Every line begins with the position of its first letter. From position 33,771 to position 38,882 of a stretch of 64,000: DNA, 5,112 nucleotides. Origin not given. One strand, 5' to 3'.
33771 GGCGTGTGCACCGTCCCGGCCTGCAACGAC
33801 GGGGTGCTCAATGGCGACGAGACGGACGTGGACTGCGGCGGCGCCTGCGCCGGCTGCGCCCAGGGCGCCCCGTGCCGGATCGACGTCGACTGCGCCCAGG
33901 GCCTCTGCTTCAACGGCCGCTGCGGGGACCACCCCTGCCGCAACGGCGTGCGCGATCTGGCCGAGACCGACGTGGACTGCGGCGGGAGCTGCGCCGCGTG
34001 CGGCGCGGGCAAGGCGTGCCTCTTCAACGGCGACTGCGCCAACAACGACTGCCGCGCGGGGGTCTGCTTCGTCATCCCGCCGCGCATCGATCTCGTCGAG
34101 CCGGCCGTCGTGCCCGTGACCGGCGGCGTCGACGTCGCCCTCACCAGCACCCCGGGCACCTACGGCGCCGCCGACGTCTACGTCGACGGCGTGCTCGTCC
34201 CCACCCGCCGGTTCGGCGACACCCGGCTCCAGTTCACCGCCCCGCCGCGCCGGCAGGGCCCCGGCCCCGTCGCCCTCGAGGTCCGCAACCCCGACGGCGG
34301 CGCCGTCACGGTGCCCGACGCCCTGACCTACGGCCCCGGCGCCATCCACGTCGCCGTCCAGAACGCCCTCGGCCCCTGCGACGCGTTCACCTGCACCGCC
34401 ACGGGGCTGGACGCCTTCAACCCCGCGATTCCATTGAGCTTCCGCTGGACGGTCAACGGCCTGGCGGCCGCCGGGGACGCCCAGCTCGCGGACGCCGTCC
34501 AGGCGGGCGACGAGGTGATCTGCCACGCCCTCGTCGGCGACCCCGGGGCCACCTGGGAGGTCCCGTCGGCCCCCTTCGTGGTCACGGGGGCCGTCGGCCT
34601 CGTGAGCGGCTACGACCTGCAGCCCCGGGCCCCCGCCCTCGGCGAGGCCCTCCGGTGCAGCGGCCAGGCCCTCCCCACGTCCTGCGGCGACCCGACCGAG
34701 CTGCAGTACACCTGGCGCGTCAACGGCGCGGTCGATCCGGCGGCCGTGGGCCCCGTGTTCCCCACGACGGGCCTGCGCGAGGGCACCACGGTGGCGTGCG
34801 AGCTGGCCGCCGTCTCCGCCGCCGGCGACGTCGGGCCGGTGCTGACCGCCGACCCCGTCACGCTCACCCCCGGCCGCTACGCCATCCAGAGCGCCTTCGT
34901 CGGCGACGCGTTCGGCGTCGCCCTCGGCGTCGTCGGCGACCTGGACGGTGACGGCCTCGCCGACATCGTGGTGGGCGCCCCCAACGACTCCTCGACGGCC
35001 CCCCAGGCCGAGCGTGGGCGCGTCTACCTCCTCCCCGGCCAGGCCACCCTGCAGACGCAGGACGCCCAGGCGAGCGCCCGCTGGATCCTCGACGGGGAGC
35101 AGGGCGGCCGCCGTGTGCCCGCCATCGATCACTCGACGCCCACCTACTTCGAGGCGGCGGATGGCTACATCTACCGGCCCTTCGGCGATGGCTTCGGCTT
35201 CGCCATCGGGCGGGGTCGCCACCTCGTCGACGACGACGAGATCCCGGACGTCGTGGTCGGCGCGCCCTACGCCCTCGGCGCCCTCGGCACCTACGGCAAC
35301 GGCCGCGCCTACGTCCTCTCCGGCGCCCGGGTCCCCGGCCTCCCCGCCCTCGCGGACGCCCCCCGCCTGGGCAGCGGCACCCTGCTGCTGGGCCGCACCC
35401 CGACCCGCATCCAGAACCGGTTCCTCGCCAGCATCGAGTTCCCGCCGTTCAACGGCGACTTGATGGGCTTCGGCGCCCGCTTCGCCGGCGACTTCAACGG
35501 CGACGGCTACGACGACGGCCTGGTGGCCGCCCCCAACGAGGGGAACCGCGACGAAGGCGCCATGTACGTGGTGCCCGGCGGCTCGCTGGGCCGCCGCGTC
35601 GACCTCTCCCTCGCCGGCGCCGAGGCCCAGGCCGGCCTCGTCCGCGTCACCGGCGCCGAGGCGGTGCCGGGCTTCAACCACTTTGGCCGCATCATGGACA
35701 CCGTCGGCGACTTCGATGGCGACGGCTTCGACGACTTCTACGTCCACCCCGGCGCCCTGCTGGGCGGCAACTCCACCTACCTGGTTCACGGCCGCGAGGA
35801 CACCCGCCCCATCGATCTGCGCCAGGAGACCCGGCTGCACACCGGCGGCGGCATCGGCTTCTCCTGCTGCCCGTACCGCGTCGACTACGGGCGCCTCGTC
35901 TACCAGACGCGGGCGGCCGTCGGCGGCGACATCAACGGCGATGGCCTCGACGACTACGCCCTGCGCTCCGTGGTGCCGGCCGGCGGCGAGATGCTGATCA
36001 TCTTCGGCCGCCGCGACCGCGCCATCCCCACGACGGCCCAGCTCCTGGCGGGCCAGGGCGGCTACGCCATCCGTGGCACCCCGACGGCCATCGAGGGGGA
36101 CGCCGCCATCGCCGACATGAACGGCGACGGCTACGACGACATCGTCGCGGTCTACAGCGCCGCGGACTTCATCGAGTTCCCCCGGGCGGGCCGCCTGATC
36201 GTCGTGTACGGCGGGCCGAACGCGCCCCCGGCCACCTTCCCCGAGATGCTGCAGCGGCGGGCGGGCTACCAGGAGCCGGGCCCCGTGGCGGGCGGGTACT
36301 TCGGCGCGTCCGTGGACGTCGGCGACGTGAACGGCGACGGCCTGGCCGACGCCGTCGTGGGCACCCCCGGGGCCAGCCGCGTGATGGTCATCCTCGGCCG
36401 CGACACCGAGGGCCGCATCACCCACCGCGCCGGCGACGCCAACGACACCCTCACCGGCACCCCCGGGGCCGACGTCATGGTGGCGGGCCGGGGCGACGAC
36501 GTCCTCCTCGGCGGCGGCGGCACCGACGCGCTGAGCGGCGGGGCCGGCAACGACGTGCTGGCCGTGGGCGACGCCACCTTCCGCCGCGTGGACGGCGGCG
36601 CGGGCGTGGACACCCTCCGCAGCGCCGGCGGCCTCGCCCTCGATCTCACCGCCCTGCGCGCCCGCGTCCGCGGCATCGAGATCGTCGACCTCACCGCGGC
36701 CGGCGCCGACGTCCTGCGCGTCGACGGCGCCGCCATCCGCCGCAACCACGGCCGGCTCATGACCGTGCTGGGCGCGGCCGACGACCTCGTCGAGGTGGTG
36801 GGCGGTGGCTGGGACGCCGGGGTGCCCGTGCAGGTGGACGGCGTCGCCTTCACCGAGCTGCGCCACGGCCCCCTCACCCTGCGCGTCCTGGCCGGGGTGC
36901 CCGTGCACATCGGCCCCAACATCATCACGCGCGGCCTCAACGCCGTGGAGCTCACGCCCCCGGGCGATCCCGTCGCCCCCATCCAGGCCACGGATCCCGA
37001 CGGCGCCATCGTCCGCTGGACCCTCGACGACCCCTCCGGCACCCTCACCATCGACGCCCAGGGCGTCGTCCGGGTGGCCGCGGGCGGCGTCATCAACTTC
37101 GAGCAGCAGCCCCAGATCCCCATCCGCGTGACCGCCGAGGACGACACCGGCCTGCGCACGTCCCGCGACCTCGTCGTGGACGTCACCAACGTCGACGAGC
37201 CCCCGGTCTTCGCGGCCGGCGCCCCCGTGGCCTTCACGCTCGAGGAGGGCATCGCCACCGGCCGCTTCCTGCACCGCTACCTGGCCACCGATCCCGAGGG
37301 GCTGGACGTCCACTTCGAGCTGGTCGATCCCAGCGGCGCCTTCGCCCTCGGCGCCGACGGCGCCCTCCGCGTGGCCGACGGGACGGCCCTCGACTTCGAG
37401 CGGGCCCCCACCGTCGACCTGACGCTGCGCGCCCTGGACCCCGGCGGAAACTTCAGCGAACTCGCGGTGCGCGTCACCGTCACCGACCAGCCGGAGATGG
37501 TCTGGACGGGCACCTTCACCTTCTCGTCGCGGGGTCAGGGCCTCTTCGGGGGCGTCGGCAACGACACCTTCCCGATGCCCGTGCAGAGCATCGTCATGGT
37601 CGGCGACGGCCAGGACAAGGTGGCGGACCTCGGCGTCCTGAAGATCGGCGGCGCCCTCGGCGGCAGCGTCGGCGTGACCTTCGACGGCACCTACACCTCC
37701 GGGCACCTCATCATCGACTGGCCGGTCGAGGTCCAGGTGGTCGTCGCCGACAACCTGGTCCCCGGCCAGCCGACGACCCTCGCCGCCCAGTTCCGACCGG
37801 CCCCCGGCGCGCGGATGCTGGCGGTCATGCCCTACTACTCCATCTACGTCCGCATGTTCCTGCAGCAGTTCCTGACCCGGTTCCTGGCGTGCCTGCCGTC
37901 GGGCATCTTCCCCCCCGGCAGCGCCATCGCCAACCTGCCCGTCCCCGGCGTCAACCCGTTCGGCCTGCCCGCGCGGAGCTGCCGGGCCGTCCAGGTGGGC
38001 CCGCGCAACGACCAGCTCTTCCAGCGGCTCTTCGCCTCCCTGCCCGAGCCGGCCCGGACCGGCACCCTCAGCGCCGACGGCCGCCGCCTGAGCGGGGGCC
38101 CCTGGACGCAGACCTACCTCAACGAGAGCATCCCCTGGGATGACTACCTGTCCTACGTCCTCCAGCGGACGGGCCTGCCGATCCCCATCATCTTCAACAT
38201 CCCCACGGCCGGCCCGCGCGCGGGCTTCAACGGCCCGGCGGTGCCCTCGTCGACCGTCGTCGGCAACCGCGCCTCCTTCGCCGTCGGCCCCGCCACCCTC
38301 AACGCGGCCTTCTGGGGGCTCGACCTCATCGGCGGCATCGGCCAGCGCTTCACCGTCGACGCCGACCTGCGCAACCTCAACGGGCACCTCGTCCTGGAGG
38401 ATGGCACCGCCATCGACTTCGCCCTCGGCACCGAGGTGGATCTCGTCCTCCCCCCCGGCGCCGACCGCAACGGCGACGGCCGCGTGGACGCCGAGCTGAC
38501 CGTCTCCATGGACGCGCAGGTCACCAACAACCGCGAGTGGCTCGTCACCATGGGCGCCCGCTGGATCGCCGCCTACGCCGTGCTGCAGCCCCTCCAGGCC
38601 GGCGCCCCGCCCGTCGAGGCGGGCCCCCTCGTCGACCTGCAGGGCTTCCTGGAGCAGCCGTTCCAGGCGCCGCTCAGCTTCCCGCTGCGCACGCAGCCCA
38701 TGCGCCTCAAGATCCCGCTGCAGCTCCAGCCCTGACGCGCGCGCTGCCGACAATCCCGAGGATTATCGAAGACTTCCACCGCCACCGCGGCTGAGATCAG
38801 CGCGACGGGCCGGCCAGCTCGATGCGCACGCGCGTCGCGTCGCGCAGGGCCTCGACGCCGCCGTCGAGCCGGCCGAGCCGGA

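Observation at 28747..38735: Roughly 10-kb giant adhesin-like lipoprotein with ~55 tandem six-Cys repeats followed by IPT, FG-GAP, RTX and cadherin-like modules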

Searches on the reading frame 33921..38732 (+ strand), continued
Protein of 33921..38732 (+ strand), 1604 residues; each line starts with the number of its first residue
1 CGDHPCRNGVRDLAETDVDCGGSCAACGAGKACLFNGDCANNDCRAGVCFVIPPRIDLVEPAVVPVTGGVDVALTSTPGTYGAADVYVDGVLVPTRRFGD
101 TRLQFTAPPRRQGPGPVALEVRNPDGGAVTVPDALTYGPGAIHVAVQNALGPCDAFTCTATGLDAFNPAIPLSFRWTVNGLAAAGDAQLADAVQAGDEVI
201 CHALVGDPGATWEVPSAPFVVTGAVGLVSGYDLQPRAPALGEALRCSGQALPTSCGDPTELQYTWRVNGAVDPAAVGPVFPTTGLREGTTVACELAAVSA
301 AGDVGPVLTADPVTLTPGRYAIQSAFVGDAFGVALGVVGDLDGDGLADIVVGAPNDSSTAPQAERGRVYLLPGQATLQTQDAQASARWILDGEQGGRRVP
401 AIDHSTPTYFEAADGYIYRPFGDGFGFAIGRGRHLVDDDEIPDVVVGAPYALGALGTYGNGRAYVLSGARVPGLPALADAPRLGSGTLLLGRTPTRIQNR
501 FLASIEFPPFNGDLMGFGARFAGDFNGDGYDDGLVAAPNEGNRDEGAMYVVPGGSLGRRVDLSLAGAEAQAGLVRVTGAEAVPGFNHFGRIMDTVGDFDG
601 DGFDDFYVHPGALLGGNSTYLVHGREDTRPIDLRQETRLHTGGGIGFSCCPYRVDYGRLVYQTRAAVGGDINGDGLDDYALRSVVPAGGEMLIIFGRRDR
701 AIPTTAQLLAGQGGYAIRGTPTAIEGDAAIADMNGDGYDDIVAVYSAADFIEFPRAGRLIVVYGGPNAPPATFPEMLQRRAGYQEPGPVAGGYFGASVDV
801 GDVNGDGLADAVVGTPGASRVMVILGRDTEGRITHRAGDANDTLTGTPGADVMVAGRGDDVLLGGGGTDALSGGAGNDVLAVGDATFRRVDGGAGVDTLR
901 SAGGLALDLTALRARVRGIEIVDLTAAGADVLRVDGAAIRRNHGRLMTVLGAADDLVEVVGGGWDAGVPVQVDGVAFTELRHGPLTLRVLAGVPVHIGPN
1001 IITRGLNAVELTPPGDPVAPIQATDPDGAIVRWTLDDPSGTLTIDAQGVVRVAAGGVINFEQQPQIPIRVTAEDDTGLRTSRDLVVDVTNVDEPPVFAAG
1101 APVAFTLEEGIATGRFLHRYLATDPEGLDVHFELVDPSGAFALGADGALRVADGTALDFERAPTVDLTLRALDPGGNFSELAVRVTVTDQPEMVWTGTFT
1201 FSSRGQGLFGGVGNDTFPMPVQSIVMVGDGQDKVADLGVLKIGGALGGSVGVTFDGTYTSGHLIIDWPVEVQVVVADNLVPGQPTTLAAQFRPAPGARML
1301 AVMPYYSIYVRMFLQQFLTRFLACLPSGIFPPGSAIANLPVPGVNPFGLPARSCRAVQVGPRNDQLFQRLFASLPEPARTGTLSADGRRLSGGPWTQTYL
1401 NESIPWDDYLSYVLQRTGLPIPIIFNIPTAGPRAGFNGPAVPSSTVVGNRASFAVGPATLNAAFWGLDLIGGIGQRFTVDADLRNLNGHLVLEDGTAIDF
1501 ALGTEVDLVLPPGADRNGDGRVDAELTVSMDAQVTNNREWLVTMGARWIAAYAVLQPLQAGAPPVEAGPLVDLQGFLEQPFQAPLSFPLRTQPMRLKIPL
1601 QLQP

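Call 15: find_encoding_contigs(protein=P0002, flank=10000, max_places=3)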
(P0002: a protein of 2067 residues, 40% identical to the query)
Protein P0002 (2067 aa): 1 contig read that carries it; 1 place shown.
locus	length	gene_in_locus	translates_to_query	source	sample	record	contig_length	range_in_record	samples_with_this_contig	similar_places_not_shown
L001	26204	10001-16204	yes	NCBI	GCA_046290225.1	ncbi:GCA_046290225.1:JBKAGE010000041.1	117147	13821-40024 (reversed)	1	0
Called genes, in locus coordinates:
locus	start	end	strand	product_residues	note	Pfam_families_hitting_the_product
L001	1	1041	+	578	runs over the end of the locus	PF03979:Sigma70_r1_1, PF00140:Sigma70_r1_2, PF04542:Sigma70_r2, PF04539:Sigma70_r3, PF04545:Sigma70_r4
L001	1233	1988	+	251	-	PF24481:CT398_CC (weak), PF02591:Zn_ribbon_9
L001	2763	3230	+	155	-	PF01668:SmpB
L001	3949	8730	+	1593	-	PF13205:Big_5, PF11617:Cu-binding_MopE (faint), PF25390:WD40_RLD, PF00415:RCC1 (weak), PF13540:RCC1_2, PF25390:WD40_RLD, PF13540:RCC1_2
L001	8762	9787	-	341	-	PF01979:Amidohydro_1, PF04909:Amidohydro_2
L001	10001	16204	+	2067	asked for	PF01833:TIG (weak), PF01839:FG-GAP, PF13517:FG-GAP_3 (weak), PF01839:FG-GAP, PF00353:HemolysinCabind (weak)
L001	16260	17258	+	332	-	PF12625:Arabinose_bd, PF00165:HTH_AraC (faint), PF12833:HTH_18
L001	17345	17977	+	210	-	-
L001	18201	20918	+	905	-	PF18884:TSP3_bac (weak), PF13385:Laminin_G_3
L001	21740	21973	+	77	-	-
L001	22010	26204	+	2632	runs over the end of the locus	PF01833:TIG, PF01839:FG-GAP, PF13517:FG-GAP_3 (weak), PF00353:HemolysinCabind, PF01839:FG-GAP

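Call 16: find_encoding_contigs(protein=P0001, flank=10000, max_places=3)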
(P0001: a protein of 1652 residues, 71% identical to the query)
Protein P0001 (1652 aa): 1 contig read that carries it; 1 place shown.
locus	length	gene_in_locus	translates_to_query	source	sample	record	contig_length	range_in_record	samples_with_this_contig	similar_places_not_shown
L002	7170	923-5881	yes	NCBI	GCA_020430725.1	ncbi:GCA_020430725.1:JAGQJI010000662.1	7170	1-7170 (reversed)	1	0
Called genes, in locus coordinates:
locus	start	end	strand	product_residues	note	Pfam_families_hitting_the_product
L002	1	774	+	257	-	?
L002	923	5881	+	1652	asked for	PF01839:FG-GAP, PF13517:FG-GAP_3 (faint), PF01839:FG-GAP (weak), PF00353:HemolysinCabind (weak), PF00028:Cadherin (faint)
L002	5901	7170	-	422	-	?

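Call 23: find_related_loci(query=A1, collection=genome_contigs, flank=10000)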
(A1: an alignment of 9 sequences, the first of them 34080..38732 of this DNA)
Query A1 (1551 aa) in genome_contigs; peptide patterns used: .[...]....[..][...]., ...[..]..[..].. (x = any residue, [..] = any of these).
600 stretches matched a pattern (row limit reached: there are more); 288 encode a relative of the query (tblastn E <= 1e-3); the best 80 are kept; 80 distinct loci.
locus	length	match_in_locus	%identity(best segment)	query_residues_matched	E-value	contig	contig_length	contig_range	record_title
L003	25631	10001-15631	30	242-908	6e-48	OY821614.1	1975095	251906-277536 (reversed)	MAG: Candidatus Thiodubiliella sp. isolate e076d8e5-72c3-4629-9f5b-69587cc203f0 genome assembly, chromosome: 1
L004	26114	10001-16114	29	236-918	5e-46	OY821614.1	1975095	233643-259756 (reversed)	MAG: Candidatus Thiodubiliella sp. isolate e076d8e5-72c3-4629-9f5b-69587cc203f0 genome assembly, chromosome: 1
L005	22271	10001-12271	27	276-1024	1e-44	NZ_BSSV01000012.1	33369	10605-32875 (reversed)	Thalassotalea loyana strain LMG 22536 sequence12, whole genome shotgun sequence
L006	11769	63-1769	32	276-936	4e-42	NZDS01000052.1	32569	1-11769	MAG: Rhodospirillaceae bacterium isolate ARS1032 71844, whole genome shotgun sequence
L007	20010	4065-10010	32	144-958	6e-40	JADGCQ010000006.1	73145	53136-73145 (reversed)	MAG: Magnetococcales bacterium isolate nWRX3bin6 nWRX3_bin6_NODE_6_length_73145_cov_147.261554, whole genome shotgun seq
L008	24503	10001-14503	29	255-920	1e-39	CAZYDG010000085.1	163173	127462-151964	MAG TPA_asm: uncultured Syntrophaceae bacterium isolate SRP293105_co2_5 genome assembly, contig: k141_42364, whole genom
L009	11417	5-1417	33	256-936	3e-37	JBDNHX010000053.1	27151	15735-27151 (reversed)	MAG: Planctomycetaceae bacterium isolate concoct.44.WLB k141_83202, whole genome shotgun sequence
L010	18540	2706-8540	31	267-926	5e-36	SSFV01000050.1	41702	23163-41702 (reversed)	MAG: Nitrosomonas sp. isolate Bin_38_1 c_000000045153, whole genome shotgun sequence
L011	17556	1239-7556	29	233-949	2e-43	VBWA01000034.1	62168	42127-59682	MAG: Rhodocyclaceae bacterium isolate X1_MaxBin.001 scaffold_449, whole genome shotgun sequence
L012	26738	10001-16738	31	267-1181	7e-34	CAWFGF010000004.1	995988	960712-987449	MAG: uncultured Alphaproteobacteria bacterium isolate MFD03250.bin.1.182 genome assembly, contig: contig_47, whole genom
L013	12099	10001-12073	28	276-924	1e-33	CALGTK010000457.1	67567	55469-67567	MAG TPA_asm: uncultured Planctomyces sp. isolate ERR2206752_bin.18_CONCOCT_v1.1_MAG genome assembly, contig: ERZ887832.6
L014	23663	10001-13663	32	258-873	4e-34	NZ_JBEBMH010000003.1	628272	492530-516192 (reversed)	Mesorhizobium yinganensis strain CN2-181 contig3, whole genome shotgun sequence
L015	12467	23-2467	30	201-1033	4e-32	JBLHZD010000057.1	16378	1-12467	MAG: Alphaproteobacteria bacterium isolate 3300045790_44 Ga0491192_0002011, whole genome shotgun sequence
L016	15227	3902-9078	32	141-906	2e-39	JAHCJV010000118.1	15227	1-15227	MAG: Enhydrobacter sp. isolate TGS_PRO9 PRO9_118, whole genome shotgun sequence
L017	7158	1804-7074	29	255-953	2e-31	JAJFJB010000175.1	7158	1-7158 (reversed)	MAG: Alphaproteobacteria bacterium isolate OFTM273 OFTM273_174, whole genome shotgun sequence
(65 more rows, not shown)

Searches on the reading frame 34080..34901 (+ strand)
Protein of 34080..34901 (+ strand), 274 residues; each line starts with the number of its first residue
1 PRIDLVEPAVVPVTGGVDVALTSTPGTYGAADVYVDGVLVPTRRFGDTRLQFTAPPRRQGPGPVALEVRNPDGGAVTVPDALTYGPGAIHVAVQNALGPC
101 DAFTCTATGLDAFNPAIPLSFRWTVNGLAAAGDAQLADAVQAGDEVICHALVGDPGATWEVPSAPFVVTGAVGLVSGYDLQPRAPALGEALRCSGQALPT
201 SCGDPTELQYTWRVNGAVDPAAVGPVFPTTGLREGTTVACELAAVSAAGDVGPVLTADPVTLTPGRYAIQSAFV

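Call 46: search_protein_families(library=pfam, proteins=[window:34080-34901:+], max_evalue=10)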
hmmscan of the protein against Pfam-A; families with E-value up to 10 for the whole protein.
window:34080-34901:+ (274 aa): 2 families
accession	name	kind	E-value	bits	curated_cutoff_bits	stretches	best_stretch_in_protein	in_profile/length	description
PF01833.30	TIG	-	0.069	13.6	20.9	1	1-81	1-81/84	IPT/TIG domain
PF20367.4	DUF6662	-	0.2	11.5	27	1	130-167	174-211/308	Family of unknown function (DUF6662)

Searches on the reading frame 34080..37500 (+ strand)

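Call 82: search_solved_structures(query=window:34080-37500:+, max_evalue=0.001)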
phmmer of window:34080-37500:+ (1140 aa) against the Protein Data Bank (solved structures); distinct sequences matched with E-value up to 0.001: 68 (the best 60 are shown).
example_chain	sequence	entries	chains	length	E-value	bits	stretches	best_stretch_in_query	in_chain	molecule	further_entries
7usl_C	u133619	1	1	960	2.2e-17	65.3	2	784-847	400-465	Bifunctional hemolysin-adenylate cyclase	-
7rah_E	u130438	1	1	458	5.1e-14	54.1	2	739-855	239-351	Bifunctional adenylate cyclase toxin/hemolysin CyaA,Bifunctional adenylate cyclase toxin/h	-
6sus_A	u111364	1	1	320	1.1e-07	33.1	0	764-849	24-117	Bifunctional hemolysin/adenylate cyclase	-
9ind_A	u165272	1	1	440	2.7e-06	28.5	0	739-769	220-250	Integrin alpha-V heavy chain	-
9p6c_A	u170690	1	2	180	9.3e-06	26.7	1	777-851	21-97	Hemolysin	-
5w4t_C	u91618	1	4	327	9.6e-06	26.7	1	955-1137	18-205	Cadherin 23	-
8tcg_A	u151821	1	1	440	1.2e-05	26.4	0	738-769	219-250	Integrin alpha-V heavy chain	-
2zj6_A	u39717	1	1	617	1.3e-05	26.3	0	790-855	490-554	Lipase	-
2z8x_A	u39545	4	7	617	1.3e-05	26.3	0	790-855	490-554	Lipase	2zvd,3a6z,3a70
2z8z_A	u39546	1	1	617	1.4e-05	26.1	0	790-855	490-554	Lipase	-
2zj7_A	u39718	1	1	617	1.5e-05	26.1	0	790-855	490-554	Lipase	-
8tcf_A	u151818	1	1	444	1.5e-05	26.1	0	738-769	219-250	Integrin alpha-V heavy chain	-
8ij5_E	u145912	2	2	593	1.6e-05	25.9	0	739-769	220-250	Integrin alpha-V heavy chain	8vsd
6psf_U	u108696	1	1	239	1.7e-05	25.9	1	1005-1134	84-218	Cadherin-related family member 3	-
1srp_A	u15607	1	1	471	1.7e-05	25.9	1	784-833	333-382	SERRALYSIN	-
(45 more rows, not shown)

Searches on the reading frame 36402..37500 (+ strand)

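Call 46: search_protein_families(library=pfam, proteins=[window:36402-37500:+], max_evalue=10)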
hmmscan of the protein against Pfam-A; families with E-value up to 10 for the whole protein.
window:36402-37500:+ (366 aa): 2 families
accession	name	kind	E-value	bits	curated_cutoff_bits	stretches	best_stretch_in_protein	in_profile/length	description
PF00353.25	HemolysinCabind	-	5.9e-14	52.1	23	2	18-53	1-36/36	RTX calcium-binding nonapeptide repeat (4 copies)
PF00028.23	Cadherin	-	3.4e-07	31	28.8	2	183-255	7-86/93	Cadherin domain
